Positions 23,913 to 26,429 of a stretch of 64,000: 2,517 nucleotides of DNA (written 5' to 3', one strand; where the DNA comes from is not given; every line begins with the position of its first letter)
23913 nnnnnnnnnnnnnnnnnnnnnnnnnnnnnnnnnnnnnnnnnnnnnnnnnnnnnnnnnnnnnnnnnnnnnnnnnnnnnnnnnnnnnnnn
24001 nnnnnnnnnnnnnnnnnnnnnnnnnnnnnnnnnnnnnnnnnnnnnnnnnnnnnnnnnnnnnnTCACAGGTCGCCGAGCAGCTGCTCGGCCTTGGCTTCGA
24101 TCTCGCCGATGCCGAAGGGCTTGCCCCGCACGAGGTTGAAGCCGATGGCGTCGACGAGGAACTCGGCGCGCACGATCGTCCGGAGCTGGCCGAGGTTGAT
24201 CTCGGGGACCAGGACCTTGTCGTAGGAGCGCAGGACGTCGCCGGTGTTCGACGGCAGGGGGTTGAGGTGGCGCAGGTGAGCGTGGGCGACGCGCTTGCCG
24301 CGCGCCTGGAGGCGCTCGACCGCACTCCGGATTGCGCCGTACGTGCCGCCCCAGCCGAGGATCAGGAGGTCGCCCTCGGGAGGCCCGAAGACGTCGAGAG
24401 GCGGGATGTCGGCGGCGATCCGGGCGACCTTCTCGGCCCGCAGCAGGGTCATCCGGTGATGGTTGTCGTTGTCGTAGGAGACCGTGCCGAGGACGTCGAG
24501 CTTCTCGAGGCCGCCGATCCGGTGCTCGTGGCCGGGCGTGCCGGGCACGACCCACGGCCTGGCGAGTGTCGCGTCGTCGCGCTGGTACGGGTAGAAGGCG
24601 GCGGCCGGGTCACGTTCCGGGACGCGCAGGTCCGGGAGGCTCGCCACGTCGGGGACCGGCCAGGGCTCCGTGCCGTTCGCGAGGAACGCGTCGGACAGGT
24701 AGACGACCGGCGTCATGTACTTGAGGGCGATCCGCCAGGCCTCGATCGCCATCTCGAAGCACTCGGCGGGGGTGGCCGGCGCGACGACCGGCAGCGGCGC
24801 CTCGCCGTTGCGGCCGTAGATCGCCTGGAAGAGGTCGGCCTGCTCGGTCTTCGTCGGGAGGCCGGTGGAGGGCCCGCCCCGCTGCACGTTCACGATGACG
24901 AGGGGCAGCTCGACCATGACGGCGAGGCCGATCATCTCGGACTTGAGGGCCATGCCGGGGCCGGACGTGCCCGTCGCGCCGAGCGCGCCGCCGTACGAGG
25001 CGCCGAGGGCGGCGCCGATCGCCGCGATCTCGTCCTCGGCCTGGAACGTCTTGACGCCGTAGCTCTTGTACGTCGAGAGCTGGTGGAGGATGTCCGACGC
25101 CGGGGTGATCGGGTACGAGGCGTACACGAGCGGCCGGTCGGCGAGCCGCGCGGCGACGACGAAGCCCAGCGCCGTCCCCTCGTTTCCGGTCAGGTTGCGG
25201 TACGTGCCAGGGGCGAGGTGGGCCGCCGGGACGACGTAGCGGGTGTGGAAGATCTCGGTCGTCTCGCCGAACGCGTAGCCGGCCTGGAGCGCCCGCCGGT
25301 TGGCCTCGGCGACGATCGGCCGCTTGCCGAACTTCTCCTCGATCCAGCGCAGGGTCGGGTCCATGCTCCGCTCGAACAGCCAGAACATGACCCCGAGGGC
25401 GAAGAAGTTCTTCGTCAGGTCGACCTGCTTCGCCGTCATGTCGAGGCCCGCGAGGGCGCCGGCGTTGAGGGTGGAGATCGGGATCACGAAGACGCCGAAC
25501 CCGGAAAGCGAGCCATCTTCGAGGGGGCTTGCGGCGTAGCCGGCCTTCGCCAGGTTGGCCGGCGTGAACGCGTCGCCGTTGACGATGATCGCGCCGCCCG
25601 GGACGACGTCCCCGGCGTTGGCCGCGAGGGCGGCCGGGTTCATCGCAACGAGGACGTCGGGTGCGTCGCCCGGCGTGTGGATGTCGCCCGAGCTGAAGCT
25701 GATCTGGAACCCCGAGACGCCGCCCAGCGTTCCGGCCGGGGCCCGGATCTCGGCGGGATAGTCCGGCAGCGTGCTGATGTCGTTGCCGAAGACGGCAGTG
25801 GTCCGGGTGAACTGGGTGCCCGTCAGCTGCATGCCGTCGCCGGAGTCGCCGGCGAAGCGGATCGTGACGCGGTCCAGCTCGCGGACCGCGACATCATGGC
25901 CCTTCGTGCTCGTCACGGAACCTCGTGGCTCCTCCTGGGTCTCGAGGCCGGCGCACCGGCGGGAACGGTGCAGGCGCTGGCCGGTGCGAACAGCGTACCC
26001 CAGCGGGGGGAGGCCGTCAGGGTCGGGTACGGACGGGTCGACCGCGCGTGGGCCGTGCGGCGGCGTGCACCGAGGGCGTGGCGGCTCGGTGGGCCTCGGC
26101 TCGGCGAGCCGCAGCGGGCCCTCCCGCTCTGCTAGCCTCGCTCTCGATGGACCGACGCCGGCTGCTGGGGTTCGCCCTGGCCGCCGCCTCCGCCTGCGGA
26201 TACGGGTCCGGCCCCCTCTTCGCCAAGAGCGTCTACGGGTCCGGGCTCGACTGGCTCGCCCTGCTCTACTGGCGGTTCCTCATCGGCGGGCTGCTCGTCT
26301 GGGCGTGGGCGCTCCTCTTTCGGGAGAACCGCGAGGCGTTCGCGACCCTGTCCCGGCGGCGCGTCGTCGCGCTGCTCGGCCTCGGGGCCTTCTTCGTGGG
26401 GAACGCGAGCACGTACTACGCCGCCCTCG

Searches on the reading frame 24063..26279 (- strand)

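Call 52: search_protein_families(library=pfam, proteins=[window:24063-26279:-], max_evalue=0.00001)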
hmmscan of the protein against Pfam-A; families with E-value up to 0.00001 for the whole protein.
window:24063-26279:- (738 aa): 2 families
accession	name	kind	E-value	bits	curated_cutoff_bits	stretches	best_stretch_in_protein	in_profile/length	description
PF01855.24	POR_N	-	2.8e-56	191.3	27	1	383-595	8-220/231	Pyruvate flavodoxin/ferredoxin oxidoreductase, thiamine diP-bdg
PF01558.24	POR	-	3.4e-25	89.6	27.4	1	147-336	2-173/173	Pyruvate ferredoxin/flavodoxin oxidoreductase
